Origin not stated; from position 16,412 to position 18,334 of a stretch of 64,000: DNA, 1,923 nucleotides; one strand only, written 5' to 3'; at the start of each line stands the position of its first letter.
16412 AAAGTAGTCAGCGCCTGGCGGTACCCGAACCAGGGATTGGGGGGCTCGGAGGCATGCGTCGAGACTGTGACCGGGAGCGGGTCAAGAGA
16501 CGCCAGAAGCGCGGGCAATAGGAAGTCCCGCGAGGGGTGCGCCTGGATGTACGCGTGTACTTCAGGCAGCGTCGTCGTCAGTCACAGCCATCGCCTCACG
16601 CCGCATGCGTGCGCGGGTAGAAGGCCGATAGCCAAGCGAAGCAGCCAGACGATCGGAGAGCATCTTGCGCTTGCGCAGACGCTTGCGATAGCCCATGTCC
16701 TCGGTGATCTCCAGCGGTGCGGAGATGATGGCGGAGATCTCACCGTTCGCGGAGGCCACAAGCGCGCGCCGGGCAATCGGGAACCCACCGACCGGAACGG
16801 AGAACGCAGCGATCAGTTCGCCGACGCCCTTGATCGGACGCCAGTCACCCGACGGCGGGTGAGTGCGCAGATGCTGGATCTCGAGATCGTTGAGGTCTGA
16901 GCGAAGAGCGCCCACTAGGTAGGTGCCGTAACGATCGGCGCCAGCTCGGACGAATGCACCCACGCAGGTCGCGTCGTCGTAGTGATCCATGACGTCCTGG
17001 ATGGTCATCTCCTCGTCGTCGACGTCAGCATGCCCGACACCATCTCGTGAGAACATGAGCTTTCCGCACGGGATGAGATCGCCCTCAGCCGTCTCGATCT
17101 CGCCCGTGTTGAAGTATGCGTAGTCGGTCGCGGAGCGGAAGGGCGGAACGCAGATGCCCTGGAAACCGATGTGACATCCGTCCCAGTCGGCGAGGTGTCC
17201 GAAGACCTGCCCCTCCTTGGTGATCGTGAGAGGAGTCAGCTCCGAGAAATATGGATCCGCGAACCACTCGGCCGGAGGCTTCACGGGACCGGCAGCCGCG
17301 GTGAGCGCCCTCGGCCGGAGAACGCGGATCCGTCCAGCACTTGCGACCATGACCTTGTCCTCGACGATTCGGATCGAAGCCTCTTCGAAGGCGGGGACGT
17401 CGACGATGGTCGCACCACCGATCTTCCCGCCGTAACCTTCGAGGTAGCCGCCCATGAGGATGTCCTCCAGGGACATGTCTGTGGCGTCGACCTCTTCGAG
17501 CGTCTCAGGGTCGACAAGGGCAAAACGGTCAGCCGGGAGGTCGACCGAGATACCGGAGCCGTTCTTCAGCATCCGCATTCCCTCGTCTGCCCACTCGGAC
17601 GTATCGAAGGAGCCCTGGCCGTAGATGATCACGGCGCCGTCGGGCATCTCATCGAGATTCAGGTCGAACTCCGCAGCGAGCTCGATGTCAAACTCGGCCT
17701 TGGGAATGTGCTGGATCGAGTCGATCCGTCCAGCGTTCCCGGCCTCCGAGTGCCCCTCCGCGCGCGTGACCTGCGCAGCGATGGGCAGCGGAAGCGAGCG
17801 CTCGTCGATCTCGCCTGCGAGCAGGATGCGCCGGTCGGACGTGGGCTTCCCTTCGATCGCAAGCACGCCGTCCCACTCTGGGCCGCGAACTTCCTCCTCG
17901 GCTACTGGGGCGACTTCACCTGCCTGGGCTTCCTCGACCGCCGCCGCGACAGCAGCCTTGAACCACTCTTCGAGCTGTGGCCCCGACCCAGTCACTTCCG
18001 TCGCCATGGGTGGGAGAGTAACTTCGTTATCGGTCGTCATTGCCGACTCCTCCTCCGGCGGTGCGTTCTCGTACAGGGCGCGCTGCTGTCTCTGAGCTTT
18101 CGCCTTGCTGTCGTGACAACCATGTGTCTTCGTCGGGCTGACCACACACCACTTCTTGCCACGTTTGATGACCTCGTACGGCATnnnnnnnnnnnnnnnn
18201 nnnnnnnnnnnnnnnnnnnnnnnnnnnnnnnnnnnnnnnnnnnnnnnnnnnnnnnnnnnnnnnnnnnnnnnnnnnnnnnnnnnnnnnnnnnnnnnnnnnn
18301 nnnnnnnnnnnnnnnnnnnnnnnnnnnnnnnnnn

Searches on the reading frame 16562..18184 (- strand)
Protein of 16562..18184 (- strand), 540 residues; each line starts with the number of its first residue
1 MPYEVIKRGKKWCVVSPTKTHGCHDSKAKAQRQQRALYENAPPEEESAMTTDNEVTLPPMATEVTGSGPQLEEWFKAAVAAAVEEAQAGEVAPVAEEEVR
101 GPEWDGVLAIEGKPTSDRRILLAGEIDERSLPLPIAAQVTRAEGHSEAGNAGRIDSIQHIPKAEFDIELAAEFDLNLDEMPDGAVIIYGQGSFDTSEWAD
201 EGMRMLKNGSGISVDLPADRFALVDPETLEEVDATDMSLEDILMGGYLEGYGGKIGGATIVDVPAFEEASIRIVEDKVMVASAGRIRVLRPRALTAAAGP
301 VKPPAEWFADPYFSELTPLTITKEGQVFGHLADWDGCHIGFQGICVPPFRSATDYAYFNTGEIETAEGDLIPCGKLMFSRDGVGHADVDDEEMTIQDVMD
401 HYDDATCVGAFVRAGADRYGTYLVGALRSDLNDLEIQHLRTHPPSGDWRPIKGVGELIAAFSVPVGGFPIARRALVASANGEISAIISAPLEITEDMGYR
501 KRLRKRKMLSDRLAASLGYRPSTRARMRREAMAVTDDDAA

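Call 9: search_dna_similar(query=window:16562-18184:-, collection=phages, mode=protein, max_rows=15)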
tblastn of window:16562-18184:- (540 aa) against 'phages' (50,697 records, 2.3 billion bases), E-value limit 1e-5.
Records with a match: 860; places in all: 860; records where one place covers at least 80% of the query: 0.
Best place of each record, by identity: <60% 860.
By first word of the organism name: Mycobacterium 496; Gordonia 198; Microbacterium 131; Arthrobacter 18; Rhodococcus 3; Mycolicibacterium 2; Actinoplanes 2; Tsukamurella 2; Curtobacterium 2; Actinomycetia 1; and 5 more.
By host as written in the record: Mycobacterium smegmatis mc2 155 348; Gordonia terrae 3612 155; Mycobacterium smegmatis mc#155 83; Microbacterium foliorum NRRL B-24224 58; Microbacterium foliorum NRRL B-24224 SEA 29; Microbacterium paraoxydans NWU1 27; Gordonia terrae CAG3 16; - 12; and 48 more.
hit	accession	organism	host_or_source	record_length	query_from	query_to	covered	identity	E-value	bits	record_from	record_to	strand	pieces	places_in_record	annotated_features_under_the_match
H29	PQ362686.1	Arthrobacter phage Ranunculus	Arthrobacter globiformis B-2979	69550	104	525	75%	33.7%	2e-26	180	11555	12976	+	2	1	18: capsid maturation protease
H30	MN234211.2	Arthrobacter phage Mimi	Arthrobacter globiformis NRRL B-2979 SEA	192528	115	513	74%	34.1%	3e-48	186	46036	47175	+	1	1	80: capsid maturation protease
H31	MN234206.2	Arthrobacter phage Racecar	Arthrobacter globiformis NRRL B-2979 SEA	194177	115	513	74%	34.1%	3e-48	186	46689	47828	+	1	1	81: capsid maturation protease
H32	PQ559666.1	Arthrobacter phage Talia1610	Arthrobacter globiformis B-2979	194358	115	513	74%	34.1%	3e-48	186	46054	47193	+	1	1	80: capsid maturation protease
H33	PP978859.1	Arthrobacter phage AWGoat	Arthrobacter globiformis NRRL B-2880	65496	104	522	74%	33.5%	2e-25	176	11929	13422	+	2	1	18: capsid maturation protease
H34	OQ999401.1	Actinomycetia phage DSL-LC01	Actinomycetia bacterium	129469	115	497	71%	34.9%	4e-49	189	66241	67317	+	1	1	capsid maturation protease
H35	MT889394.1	Arthrobacter phage Odyssey395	Arthrobacter globiformis NRRL B-2979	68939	104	489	68%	36.4%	2e-28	188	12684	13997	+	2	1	26: capsid maturation protease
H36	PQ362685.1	Arthrobacter phage Pointis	Arthrobacter globiformis B-2979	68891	104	489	68%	36.4%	4e-28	187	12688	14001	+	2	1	24: capsid maturation protease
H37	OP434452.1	Arthrobacter phage Pureglobe5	Arthrobacter globiformis B-2979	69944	104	489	68%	36.4%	5e-28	187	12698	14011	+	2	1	26: capsid maturation protease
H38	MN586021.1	Arthrobacter phage Beagle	Arthrobacter globiformis NRRL B-2979 SEA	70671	104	489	68%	36.4%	5e-28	187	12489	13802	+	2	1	25: capsid maturation protease and MuF-like fusion protein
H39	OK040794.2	Arthrobacter phage Atuin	Arthrobacter globiformis NRRL B-2979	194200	111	489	70%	34.9%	3e-51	194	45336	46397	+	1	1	75: capsid maturation protease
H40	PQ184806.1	Arthrobacter phage MellowYellow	Arthrobacter globiformis B-2979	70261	104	489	68%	36.1%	2e-27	185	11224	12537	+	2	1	21: capsid maturation protease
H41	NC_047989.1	Microbacterium phage RobsFeet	Microbacterium paraoxydans NWU1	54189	104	531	79%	30.7%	7e-34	143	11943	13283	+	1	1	26: portal protein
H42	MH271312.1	Microbacterium phage RobsFeet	Microbacterium paraoxydans NWU1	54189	104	531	79%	30.7%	7e-34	143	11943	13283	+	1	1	26: capsid maturation protease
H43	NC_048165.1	Microbacterium phage Fireman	Microbacterium paraoxydans NWU1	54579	104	531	79%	30.7%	7e-34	143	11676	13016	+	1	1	25: portal protein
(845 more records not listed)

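Call 10: search_protein_families(library=pfam, proteins=[window:16562-18184:-])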
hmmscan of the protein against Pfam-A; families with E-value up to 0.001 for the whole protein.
window:16562-18184:- (540 aa): 0 families
